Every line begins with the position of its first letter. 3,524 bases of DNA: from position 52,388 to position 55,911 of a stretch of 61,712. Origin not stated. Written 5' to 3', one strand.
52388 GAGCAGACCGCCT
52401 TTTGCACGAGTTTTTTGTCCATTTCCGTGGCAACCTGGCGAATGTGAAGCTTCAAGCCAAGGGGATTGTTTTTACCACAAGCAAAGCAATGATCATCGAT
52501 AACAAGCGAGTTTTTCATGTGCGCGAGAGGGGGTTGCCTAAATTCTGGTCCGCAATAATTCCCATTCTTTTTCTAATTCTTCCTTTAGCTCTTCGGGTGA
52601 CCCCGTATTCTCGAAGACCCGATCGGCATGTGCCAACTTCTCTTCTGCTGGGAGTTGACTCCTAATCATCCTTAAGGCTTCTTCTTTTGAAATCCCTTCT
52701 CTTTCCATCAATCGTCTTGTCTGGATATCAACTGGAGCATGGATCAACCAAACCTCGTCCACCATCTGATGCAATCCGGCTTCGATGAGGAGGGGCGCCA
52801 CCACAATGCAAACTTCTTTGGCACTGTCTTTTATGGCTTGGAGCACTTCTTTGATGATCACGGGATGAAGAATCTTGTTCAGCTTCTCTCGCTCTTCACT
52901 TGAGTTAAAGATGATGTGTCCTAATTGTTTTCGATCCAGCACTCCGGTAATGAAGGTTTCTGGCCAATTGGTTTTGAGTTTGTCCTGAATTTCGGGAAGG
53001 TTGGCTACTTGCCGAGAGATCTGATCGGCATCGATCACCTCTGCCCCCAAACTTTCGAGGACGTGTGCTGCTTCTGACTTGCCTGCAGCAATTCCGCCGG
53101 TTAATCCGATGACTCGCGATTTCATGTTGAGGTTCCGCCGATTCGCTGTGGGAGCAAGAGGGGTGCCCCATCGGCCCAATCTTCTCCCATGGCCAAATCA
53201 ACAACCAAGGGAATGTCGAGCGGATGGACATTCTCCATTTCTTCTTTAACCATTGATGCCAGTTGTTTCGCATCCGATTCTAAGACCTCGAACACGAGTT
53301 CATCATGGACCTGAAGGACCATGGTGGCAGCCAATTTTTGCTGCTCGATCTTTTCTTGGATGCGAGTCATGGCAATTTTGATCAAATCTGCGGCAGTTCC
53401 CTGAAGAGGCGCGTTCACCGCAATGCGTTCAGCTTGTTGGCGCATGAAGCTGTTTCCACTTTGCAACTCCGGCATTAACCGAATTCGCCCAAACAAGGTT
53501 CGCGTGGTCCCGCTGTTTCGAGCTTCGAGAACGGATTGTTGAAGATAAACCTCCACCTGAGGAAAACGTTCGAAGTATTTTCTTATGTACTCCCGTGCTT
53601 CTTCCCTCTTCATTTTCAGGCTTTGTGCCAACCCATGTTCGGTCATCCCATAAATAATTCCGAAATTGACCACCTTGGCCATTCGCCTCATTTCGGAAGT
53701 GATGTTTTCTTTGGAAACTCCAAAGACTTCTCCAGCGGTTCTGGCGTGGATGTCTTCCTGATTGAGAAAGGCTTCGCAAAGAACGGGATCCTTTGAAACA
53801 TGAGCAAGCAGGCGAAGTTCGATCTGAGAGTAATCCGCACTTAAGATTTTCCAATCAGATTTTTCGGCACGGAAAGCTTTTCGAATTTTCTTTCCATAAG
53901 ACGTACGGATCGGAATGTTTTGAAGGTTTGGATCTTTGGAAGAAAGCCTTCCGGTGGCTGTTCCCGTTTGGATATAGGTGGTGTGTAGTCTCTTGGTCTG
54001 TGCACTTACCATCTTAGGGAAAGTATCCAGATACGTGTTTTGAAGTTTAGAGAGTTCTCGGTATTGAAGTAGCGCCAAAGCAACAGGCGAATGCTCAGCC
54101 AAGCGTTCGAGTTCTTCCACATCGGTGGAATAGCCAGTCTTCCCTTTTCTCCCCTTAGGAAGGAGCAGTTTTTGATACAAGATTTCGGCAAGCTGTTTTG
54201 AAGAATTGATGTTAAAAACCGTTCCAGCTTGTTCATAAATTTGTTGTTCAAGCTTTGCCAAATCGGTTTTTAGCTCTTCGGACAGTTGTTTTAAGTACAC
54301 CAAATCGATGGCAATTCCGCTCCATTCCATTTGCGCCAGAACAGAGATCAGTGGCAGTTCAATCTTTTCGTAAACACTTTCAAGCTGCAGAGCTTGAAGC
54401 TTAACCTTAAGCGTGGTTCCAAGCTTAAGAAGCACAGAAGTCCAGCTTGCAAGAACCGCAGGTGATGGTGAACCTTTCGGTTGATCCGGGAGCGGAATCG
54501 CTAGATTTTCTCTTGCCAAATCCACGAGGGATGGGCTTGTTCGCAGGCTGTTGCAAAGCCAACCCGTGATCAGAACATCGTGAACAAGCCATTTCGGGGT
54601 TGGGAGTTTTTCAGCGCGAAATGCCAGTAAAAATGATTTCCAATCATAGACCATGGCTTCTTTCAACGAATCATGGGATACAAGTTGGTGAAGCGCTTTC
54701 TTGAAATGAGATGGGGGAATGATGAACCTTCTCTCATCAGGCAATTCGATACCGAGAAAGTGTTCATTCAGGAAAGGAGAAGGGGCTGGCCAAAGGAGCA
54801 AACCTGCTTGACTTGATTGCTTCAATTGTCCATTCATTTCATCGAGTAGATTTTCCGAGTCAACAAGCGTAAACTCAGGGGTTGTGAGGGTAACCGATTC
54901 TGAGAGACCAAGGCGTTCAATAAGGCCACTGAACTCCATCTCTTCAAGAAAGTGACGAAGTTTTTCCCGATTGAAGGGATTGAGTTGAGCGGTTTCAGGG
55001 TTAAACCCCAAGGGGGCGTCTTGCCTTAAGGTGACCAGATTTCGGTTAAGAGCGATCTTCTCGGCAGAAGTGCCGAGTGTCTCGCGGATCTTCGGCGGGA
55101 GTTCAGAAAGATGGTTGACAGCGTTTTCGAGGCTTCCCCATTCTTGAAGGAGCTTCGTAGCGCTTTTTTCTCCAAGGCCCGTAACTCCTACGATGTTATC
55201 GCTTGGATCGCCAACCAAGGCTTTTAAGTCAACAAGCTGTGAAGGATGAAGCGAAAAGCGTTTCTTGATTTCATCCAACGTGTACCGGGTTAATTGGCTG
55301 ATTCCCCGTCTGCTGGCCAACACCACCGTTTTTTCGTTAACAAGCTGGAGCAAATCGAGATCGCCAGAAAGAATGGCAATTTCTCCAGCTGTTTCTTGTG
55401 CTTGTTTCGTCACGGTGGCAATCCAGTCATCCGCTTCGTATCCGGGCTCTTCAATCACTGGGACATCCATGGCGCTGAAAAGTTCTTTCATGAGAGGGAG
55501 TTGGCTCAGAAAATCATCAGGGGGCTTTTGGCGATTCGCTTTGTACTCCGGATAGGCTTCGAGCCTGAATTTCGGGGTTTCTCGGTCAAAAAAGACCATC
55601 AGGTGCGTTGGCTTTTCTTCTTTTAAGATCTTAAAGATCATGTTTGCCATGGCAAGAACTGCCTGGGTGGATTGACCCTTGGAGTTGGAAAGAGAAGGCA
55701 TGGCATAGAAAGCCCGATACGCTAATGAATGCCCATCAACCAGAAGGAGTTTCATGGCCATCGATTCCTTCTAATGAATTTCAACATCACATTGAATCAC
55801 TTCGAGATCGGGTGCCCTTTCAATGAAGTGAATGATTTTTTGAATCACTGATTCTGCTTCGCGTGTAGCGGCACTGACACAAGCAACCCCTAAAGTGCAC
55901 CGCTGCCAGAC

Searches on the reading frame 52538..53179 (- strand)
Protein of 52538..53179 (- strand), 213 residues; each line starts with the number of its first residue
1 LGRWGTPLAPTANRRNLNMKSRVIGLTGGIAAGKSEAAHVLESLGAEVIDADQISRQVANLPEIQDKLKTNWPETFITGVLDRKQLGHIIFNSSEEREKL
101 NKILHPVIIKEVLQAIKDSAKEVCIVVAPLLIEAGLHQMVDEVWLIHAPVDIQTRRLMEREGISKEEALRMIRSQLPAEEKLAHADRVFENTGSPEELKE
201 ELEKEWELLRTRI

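Call 61: search_protein_families(library=pfam, proteins=[window:52538-53179:-], max_evalue=0.00001)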
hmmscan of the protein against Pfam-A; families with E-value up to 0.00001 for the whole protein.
window:52538-53179:- (213 aa): 1 family
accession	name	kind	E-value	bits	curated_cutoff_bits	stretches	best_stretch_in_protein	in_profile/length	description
PF01121.26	CoaE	-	2.1e-49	168.1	27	1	23-194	2-177/180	Dephospho-CoA kinase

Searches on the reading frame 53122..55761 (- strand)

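Call 61: search_protein_families(library=pfam, proteins=[window:53122-55761:-], max_evalue=0.00001)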
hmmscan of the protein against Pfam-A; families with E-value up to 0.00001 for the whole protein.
window:53122-55761:- (879 aa): 3 families
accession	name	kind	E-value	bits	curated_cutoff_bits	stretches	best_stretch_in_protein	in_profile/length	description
PF00476.26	DNA_pol_A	-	5.4e-155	516.5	34.3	1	489-864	3-381/381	DNA polymerase family A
PF02739.22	5_3_exonuc_N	-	8e-55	185.5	34.3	1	4-169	1-163/164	5'-3' exonuclease, N-terminal resolvase-like domain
PF01367.25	5_3_exonuc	-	1.8e-28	99.3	40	1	172-265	2-96/97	5'-3' exonuclease, C-terminal SAM fold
